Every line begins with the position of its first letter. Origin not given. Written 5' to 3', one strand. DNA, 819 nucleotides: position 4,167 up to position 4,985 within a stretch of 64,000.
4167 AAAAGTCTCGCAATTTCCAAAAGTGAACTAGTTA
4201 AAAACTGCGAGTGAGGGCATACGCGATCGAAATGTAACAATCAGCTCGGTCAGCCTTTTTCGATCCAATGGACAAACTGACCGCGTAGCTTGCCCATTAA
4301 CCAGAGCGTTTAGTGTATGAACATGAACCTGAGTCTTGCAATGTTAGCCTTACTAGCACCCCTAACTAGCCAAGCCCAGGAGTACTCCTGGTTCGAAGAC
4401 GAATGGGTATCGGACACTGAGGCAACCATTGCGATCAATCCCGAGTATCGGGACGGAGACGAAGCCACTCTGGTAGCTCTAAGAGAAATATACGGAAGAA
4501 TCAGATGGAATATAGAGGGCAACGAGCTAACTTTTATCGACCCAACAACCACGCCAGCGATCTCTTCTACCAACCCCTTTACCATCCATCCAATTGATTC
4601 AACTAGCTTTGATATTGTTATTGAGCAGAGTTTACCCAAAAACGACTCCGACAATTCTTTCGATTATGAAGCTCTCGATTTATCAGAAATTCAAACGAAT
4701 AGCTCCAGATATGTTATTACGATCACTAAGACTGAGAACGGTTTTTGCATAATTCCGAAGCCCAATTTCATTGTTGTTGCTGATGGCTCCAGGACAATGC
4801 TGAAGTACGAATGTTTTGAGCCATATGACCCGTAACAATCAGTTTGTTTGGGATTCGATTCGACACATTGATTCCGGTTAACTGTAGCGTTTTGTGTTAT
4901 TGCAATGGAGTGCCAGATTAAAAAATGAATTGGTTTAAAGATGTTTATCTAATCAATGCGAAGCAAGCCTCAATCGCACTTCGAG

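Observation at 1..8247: Integron-type cassette array with a partly decayed attC family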

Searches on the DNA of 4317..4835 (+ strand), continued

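Call 36: search_with_rna_model(model_id=R1, sources=[L003, L004, L005, L006, L007, L008, L009, L010, L011, L012, L013, L014, L015, L016, L017, L018, L019, L020, L021, L022, L023, L024, L025, L026, L027, L028, L029, L030, L031, L032, L033, L034, L035, L036, L037, L038, L039, L040, L041, L042, L043, L044, L045, L046, L047], max_evalue=1e-10, make_alignment=true)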
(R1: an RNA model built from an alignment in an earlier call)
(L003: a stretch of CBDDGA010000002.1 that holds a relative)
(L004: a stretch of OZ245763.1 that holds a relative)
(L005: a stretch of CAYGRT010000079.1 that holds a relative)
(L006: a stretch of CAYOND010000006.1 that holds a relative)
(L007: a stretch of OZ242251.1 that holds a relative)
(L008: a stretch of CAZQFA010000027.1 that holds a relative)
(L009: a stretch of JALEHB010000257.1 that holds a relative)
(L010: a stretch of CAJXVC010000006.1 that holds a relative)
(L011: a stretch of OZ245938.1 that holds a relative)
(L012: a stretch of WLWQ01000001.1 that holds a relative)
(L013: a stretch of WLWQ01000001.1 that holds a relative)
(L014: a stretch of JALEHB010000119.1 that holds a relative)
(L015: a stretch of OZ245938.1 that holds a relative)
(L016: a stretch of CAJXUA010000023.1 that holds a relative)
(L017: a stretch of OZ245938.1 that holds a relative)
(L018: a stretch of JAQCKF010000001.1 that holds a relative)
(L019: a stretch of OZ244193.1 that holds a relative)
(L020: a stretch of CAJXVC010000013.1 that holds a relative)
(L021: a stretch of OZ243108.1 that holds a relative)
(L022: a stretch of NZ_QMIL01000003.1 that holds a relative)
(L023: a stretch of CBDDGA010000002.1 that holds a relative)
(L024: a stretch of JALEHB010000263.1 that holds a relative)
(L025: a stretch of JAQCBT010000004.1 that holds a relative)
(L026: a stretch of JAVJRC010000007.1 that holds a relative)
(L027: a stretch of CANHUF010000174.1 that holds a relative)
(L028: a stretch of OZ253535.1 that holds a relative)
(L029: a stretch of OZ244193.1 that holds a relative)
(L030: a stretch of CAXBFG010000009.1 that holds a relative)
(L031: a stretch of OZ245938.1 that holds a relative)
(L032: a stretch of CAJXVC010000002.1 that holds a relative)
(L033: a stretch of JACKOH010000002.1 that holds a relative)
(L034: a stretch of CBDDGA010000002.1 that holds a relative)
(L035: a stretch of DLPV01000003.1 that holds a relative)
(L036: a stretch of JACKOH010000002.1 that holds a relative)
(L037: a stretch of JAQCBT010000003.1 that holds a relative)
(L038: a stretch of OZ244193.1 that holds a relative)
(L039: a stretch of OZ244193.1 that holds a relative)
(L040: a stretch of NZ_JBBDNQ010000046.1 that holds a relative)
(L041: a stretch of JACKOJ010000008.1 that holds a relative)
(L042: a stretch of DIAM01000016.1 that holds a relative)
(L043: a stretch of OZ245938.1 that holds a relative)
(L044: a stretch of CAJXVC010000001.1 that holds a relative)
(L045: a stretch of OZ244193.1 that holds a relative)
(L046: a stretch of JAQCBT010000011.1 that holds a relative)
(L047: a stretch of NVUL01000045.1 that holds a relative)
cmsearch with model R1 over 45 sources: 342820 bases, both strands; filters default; matches with E-value up to 1e-10: 155.
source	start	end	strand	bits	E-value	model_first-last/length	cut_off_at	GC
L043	6293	6355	+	84.1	1.5e-20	1-65/65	no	0.48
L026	3871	3936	+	83.8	1.9e-20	1-65/65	no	0.44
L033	1127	1192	+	83.1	3.1e-20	1-65/65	no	0.39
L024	107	169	-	83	3.2e-20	1-65/65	no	0.51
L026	2037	2102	+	82.9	3.5e-20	1-65/65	no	0.38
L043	4466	4528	+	82.7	4.1e-20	1-65/65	no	0.49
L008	2117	2179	-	82.5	4.7e-20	1-65/65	no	0.49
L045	2716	2781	-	82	6.6e-20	1-65/65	no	0.45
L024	1831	1893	-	81.5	9.2e-20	1-65/65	no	0.43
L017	2445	2507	+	81.2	1.1e-19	1-65/65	no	0.44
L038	5501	5566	+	81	1.3e-19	1-65/65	no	0.39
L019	18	80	-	80.9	1.3e-19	1-65/65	no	0.46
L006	3580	3645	-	80.4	1.8e-19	1-65/65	no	0.47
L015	442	507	-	79.6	3.1e-19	1-65/65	no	0.41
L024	1447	1509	-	79.6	3.2e-19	1-65/65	no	0.51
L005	3647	3712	-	79.3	3.8e-19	1-65/65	no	0.39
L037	7799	7864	+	79.1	4.6e-19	1-65/65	no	0.36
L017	4304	4366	+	78.5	6.7e-19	1-65/65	no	0.43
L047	4860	4922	+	78.3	7.5e-19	1-65/65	no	0.44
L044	546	611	-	78.3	7.8e-19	1-65/65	no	0.44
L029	957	1022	+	78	9.3e-19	1-65/65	no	0.39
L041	3051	3113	+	77.8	1e-18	1-65/65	no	0.48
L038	6918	6980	+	77.5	1.3e-18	1-65/65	no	0.46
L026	1088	1150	+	77.4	1.4e-18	1-65/65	no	0.46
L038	7765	7827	+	77.3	1.4e-18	1-65/65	no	0.43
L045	3657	3719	-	77.3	1.5e-18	1-65/65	no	0.48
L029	132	194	+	77.2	1.5e-18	1-65/65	no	0.46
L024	548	610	-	77.2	1.6e-18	1-65/65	no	0.4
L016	5549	5614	-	77.1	1.6e-18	1-65/65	no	0.42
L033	2362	2427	+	76.8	2.1e-18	1-65/65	no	0.44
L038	6212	6274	+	76.8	2.1e-18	1-65/65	no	0.44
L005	2575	2640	-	76.6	2.3e-18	1-65/65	no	0.39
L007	5591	5653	+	76.4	2.7e-18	1-65/65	no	0.48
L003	4831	4893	+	76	3.5e-18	1-65/65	no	0.51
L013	5777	5839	+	76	3.5e-18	1-65/65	no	0.48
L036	6485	6550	+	76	3.5e-18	1-65/65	no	0.38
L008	1713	1775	-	75.9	3.8e-18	1-65/65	no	0.52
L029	472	534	+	75.5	4.8e-18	1-65/65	no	0.43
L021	4542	4604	-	75.3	5.4e-18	1-65/65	no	0.44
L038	7422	7487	+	75.2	6.1e-18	1-65/65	no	0.41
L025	2287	2352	+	75.1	6.2e-18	1-65/65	no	0.33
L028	3653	3715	+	75.1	6.4e-18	1-65/65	no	0.44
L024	949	1011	-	75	6.6e-18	1-65/65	no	0.51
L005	3324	3386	-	75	6.7e-18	1-65/65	no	0.48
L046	1291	1356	+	74.8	7.5e-18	1-65/65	no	0.42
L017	528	590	+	74.8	7.8e-18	1-65/65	no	0.44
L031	5447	5509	+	73.9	1.4e-17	1-65/65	no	0.48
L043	3627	3689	+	73.8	1.5e-17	1-65/65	no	0.44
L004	5392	5454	+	73.5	1.9e-17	1-65/65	no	0.44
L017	1338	1403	+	72.6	3.3e-17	1-65/65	no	0.39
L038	6575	6640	+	72.5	3.5e-17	1-65/65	no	0.42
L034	7732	7793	-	72.5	3.6e-17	1-65/65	no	0.44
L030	5719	5784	+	72.3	4.2e-17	1-65/65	no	0.38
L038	5869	5934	+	71.6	6.4e-17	1-65/65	no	0.33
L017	225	287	+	71.5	7.2e-17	1-65/65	no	0.41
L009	7141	7203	-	71.1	9.1e-17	1-65/65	no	0.44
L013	7094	7155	+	71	9.9e-17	1-65/65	no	0.44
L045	985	1047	-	70.8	1.1e-16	1-65/65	no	0.49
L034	6420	6482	-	70.7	1.2e-16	1-65/65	no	0.43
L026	1485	1547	+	70.6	1.3e-16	1-65/65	no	0.48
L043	4783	4845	+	70.5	1.4e-16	1-65/65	no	0.51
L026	5788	5850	+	70.1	1.7e-16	1-65/65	no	0.49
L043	5123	5185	+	70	1.9e-16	1-65/65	no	0.49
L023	1084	1145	-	70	1.9e-16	1-65/65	no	0.45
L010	3559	3621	-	69.8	2.2e-16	1-65/65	no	0.46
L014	1021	1086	+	69.5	2.6e-16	1-65/65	no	0.39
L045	3163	3225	-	69.4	2.8e-16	1-65/65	no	0.51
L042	1800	1862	-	69.4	2.9e-16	1-65/65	no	0.46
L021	5052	5117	-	69.3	3.1e-16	1-65/65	no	0.35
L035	1599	1661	-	69.1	3.4e-16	1-65/65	no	0.4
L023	205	266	-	69.1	3.5e-16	1-65/65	no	0.45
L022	1059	1121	+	69.1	3.5e-16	1-65/65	no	0.46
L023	766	831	-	69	3.6e-16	1-65/65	no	0.45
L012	3508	3573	-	69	3.7e-16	1-65/65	no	0.45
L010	2029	2091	-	68.7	4.6e-16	1-65/65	no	0.4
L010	4420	4482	-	68.6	4.7e-16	1-65/65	no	0.44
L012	5335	5396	-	68.6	4.7e-16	1-65/65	no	0.48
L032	6743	6805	+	68.4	5.5e-16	1-65/65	no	0.43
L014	107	169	+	68.3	5.8e-16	1-65/65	no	0.49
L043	1420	1482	+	68.3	5.9e-16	1-65/65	no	0.52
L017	3469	3552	+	67.9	7.4e-16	1-65/65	no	0.55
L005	1953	2014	-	67.9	7.7e-16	1-65/65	no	0.47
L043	7157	7219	+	67.7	8.8e-16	1-65/65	no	0.52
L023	4514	4576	-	67.4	1.1e-15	1-65/65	no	0.44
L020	6301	6363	-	67.2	1.2e-15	1-65/65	no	0.51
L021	7269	7331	-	67.1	1.3e-15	1-65/65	no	0.35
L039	5886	5948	-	67.1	1.3e-15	1-65/65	no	0.52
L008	699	761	-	66.9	1.4e-15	1-65/65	no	0.51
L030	5344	5406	+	66.4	2e-15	1-65/65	no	0.44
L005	45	107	-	66.4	2.1e-15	1-65/65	no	0.51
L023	3471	3533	-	66.1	2.5e-15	1-65/65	no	0.49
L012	6728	6789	-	65.9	2.8e-15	1-65/65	no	0.45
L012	4482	4543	-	65.6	3.4e-15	1-65/65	no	0.42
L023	1628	1690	-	65.1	4.8e-15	1-65/65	no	0.41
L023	3979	4041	-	65.1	4.8e-15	1-65/65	no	0.41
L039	7030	7095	-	65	5.2e-15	1-65/65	no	0.47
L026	3315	3377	+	65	5.3e-15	1-65/65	no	0.44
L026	4647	4712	+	64.8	6.1e-15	1-65/65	no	0.45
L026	7244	7309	+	64.7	6.5e-15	1-65/65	no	0.48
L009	7534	7596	-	64.6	6.9e-15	1-65/65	no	0.48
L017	894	956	+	64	1e-14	1-65/65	no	0.52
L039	4624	4686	-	63.8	1.2e-14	1-65/65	no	0.44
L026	2360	2425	+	63.7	1.3e-14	1-65/65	no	0.42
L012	2854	2916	-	63.4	1.5e-14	1-65/65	no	0.46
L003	4383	4444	+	62.6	2.5e-14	1-65/65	no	0.45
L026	2954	3019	+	62.4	3e-14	1-65/65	no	0.42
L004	6129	6194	+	62.1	3.5e-14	1-65/65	no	0.48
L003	3906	3968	+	61.9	4e-14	1-65/65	no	0.52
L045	197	277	-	61.8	4.5e-14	1-65/65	no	0.49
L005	964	1026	-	61.5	5.2e-14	1-65/65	no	0.43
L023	2163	2223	-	61.5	5.3e-14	1-65/65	no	0.48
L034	2441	2503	-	61.4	5.9e-14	1-65/65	no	0.49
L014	1875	1937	+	61.2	6.4e-14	1-65/65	no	0.51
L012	260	322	-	61.2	6.8e-14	1-65/65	no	0.44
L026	6376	6441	+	61.1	7e-14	1-65/65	no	0.47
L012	698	769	-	60.9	8.2e-14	1-65/65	no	0.47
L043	3125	3187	+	60.6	9.9e-14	1-65/65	no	0.46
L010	5617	5697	-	60.6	1e-13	1-65/65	no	0.51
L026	7596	7657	+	60.5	1e-13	1-65/65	no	0.48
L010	6204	6265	-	60.4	1.1e-13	1-65/65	no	0.48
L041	4164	4229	+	60.2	1.3e-13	1-65/65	no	0.5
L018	4392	4452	+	59.5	2e-13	1-65/65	no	0.44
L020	6840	6902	-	59.4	2.1e-13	1-65/65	no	0.52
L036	5224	5301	+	59.1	2.6e-13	1-65/65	no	0.5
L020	5902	5967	-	59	2.7e-13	1-65/65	no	0.44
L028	2998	3060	+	58.1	5.3e-13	1-65/65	no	0.38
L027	4751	4813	-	58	5.4e-13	1-65/65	no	0.49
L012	5722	5782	-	58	5.6e-13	1-65/65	no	0.44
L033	6301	6363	+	57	1e-12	1-65/65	no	0.48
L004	7190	7250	+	57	1.1e-12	1-65/65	no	0.44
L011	2128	2193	+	56.9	1.2e-12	1-65/65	no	0.5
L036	4662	4727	+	56.5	1.5e-12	1-65/65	no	0.55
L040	6266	6328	-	56.4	1.6e-12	1-65/65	no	0.49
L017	6843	6958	+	56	2e-12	1-65/65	no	0.54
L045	2109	2174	-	55.9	2.3e-12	1-65/65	no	0.36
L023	2936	2996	-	55.7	2.5e-12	1-65/65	no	0.48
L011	2520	2585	+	55.7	2.6e-12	1-65/65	no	0.39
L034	3218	3276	-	55.1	3.7e-12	1-65/65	no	0.46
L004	6798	6863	+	54.9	4.3e-12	1-65/65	no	0.48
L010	1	66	-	54.7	5e-12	1-65/65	no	0.45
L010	2989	3071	-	53.7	9.4e-12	1-65/65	no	0.49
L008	1127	1192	-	53.7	9.4e-12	1-65/65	no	0.53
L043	5751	5866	+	53.7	9.8e-12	1-65/65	no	0.53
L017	2071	2187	+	53.6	1e-11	1-65/65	no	0.53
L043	2750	2866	+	53.6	1e-11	1-65/65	no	0.53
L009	5993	6055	-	53.6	1e-11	1-65/65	no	0.43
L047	3382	3442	+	53.2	1.4e-11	1-65/65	no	0.44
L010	4853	4918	-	53.1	1.5e-11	1-65/65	no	0.39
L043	1967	2082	+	52.2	2.6e-11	1-65/65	no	0.53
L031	6304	6364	+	51.9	3.2e-11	1-65/65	no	0.43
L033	7300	7415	+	51.7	3.6e-11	1-65/65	no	0.49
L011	224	308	+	50.8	6.6e-11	1-65/65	no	0.58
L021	3972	4037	-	50.7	7.2e-11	1-65/65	no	0.52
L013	2584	2646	+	50.3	8.9e-11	1-65/65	no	0.46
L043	7664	7729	+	50.2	9.7e-11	1-65/65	no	0.48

Alignment A2: 150 matches aligned to the model, 153 columns, each read 5' to 3' on its own strand. Consensus structure (alignment columns), stored with it:
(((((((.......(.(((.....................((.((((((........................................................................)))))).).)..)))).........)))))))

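Call 51: search_with_rna_model(model_id=R1, source=L048, max_evalue=10, filters=off, show_alignments=2)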
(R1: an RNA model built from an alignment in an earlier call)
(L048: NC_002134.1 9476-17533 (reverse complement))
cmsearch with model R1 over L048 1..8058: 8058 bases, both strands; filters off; matches with E-value up to 10: 4.
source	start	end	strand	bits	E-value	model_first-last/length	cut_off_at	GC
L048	4000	4059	+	35.1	5.4e-08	1-65/65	no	0.55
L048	3032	3070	-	8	3.6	1-65/65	no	0.51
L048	3237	3261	+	7.4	5.2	1-65/65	no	0.48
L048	6771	6844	-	6.9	7.4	1-65/65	no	0.46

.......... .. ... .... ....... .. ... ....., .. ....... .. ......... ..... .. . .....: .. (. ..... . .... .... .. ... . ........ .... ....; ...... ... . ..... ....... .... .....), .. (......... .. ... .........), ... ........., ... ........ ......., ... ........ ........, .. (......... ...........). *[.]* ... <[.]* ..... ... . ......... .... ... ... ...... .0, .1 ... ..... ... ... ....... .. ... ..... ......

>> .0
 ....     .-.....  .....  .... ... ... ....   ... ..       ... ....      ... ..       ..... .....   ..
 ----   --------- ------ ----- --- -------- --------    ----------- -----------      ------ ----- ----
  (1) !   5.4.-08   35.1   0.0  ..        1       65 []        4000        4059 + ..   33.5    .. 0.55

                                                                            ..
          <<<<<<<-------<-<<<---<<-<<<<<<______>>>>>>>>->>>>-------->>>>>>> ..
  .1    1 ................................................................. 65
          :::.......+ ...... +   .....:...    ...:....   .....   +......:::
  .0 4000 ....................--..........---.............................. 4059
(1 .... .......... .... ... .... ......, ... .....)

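Call 66: search_with_rna_model(model_id=R1, source=L049, max_evalue=1, filters=off)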
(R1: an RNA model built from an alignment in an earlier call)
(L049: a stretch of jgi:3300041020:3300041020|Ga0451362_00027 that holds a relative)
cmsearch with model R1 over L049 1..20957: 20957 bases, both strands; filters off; matches with E-value up to 1: 24.
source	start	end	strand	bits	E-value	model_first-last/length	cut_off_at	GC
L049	7227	7292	-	81.8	4.5e-21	1-65/65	no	0.45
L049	1182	1247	-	77.5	8e-20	1-65/65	no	0.41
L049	4133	4195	-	77.3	8.7e-20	1-65/65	no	0.49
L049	9156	9218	-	77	1.1e-19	1-65/65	no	0.4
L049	8392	8454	-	76.8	1.2e-19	1-65/65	no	0.49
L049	7860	7922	-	76.5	1.5e-19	1-65/65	no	0.44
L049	5047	5109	-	75.3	3.3e-19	1-65/65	no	0.49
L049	4599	4661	-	75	4.2e-19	1-65/65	no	0.4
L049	1600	1662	-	71.5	4.2e-18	1-65/65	no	0.46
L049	6727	6792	-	70.5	8.4e-18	1-65/65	no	0.39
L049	8787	8849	-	67.4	6.6e-17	1-65/65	no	0.44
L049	6044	6109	-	62.8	1.4e-15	1-65/65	no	0.5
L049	6416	6476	-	62.5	1.7e-15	1-65/65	no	0.48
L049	3289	3355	-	60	9.1e-15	1-65/65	no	0.51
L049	2226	2291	-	52.7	1.1e-12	1-65/65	no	0.5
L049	3694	3759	-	52.7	1.1e-12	1-65/65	no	0.56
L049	159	224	-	52.4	1.4e-12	1-65/65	no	0.52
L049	5620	5685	-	52.1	1.7e-12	1-65/65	no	0.5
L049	642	755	-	51.6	2.3e-12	1-65/65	no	0.55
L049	2851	2916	-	48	2.6e-11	1-65/65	no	0.52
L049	9156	9218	+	17.3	0.019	1-65/65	no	0.4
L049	4598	4643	+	14.5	0.13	15-50/65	no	0.46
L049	7860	7922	+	13.8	0.2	1-65/65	no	0.44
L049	7724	7782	+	12.8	0.39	1-65/65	no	0.44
